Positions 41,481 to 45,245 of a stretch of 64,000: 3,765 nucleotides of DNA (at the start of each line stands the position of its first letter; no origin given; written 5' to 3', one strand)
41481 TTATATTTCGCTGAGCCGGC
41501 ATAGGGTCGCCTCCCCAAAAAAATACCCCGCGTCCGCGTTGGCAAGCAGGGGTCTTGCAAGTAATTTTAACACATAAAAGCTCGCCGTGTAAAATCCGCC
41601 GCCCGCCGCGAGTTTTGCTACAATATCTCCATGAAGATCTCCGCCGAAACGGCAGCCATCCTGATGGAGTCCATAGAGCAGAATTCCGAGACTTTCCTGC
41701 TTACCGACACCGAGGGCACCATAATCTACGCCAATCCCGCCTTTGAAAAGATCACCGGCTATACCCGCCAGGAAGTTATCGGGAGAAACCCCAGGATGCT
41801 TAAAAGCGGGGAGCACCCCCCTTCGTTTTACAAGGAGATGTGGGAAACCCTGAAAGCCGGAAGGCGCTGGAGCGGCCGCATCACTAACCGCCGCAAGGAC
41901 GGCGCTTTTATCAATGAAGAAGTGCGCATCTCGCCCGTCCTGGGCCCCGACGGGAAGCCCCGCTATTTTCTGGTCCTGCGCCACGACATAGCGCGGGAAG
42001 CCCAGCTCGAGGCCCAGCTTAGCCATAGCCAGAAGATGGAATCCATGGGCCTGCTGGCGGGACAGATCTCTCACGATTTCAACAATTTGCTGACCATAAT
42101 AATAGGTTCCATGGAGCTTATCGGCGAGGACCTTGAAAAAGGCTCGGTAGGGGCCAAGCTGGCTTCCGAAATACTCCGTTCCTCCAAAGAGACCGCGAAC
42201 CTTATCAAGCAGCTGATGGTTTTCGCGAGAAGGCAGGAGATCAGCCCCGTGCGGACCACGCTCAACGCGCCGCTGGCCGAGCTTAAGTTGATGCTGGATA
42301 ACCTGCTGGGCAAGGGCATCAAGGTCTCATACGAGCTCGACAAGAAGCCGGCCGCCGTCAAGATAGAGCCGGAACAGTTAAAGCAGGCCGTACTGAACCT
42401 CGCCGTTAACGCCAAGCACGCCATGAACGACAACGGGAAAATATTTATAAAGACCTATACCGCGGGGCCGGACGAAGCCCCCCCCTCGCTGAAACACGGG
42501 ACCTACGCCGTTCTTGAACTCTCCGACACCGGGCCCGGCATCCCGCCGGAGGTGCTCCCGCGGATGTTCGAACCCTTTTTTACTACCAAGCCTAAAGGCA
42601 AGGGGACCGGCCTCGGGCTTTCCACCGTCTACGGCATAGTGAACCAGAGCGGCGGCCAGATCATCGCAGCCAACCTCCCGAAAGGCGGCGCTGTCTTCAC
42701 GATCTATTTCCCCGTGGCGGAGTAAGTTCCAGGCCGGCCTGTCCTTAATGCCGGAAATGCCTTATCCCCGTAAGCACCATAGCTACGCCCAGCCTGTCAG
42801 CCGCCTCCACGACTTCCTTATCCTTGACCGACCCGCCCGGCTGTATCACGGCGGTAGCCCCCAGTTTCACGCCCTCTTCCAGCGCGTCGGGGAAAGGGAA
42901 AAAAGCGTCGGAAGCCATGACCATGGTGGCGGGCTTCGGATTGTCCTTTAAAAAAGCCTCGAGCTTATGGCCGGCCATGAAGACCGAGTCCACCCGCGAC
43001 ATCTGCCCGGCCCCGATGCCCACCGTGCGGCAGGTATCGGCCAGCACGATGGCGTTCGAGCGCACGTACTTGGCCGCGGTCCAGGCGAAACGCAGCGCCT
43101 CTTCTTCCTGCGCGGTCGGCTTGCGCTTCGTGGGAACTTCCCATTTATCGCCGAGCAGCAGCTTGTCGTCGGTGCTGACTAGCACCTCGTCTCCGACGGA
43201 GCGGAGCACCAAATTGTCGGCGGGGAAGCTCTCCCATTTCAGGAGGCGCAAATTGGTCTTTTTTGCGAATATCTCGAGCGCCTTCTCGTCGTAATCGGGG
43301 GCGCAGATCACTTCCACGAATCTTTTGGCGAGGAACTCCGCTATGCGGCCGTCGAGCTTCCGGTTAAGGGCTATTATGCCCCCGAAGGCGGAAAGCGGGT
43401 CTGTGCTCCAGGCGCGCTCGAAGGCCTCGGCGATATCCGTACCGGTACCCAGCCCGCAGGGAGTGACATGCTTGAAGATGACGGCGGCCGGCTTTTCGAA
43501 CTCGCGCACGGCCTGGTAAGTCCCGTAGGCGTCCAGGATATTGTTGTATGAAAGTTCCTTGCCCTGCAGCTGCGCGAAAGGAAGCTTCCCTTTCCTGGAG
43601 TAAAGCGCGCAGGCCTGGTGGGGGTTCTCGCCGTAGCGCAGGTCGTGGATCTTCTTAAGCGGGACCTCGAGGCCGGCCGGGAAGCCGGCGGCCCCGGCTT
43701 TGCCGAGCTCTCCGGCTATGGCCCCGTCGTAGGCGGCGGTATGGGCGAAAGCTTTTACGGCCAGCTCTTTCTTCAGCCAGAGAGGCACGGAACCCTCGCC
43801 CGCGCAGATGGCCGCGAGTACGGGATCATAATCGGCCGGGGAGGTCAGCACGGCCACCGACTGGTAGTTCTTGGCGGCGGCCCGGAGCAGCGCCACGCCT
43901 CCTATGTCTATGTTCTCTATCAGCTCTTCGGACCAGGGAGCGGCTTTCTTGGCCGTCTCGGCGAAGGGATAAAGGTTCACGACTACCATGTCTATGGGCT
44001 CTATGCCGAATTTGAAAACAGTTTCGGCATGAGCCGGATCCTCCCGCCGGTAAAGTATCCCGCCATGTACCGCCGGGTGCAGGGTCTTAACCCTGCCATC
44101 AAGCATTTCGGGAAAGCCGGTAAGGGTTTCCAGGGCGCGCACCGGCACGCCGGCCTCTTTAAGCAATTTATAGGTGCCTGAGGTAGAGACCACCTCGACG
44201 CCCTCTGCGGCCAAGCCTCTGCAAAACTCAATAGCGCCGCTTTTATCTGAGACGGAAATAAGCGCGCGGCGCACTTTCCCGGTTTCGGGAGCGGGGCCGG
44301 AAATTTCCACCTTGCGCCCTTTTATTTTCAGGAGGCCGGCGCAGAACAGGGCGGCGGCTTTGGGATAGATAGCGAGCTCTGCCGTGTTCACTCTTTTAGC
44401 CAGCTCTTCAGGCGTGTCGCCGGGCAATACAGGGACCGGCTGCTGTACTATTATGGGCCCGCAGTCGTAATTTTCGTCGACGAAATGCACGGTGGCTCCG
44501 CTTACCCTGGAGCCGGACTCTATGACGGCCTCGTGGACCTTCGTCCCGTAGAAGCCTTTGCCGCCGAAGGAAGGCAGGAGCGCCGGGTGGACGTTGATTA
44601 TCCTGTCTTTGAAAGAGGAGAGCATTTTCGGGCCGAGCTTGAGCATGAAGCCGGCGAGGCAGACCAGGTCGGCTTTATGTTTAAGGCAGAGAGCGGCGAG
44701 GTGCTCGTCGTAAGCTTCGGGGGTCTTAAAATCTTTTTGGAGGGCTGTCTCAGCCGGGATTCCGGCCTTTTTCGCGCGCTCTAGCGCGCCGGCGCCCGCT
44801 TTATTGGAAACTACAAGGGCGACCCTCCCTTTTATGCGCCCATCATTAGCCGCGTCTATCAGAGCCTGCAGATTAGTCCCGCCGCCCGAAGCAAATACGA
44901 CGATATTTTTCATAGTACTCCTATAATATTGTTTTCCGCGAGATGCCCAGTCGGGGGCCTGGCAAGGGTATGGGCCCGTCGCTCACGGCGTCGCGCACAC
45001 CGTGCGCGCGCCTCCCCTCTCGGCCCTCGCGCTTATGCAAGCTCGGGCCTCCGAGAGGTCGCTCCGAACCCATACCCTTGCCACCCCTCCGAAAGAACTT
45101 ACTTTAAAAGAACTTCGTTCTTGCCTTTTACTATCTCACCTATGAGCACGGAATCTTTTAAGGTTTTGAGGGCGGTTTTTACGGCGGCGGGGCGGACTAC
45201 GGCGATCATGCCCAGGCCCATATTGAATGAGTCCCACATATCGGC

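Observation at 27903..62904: Family of structured intergenic repeats with conserved cores but locus-specific closing helices, always wedged between stop codon and next RBS inside operons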

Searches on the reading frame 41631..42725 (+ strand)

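Call 79: search_protein_families(library=pfam, max_evalue=0.00001, proteins=[window:41631-42725:+])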
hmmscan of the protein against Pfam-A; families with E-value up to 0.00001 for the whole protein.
window:41631-42725:+ (364 aa): 7 families
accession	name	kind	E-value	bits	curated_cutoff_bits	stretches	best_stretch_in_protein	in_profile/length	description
PF02518.31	HATPase_c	-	1.9e-21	77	26.4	1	247-363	3-110/111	Histidine kinase-, DNA gyrase B-, and HSP90-like ATPase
PF13426.13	PAS_9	-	6.4e-19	68.6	27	1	20-120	2-101/103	PAS domain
PF00989.32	PAS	-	1.8e-18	67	22.6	1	16-120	8-113/113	PAS fold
PF08447.18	PAS_3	-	7.2e-13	49.1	25.6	1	31-114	1-86/89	PAS fold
PF08448.16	PAS_4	-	1.2e-09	38.8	23.1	1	21-123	7-108/110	PAS fold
PF00512.31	HisKA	-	1.7e-07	31.6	26.9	1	140-203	3-65/66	His Kinase A (phospho-acceptor) domain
PF13188.13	PAS_8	-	2.8e-06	27.5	21.8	1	15-51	7-40/65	PAS domain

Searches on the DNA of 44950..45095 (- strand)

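Call 80: search_dna_similar(query=window:44950-45095:-, collection=plasmids, mode=distant, max_evalue=0.001, max_rows=10)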
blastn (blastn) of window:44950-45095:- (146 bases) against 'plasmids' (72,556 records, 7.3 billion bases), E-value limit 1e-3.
No match.
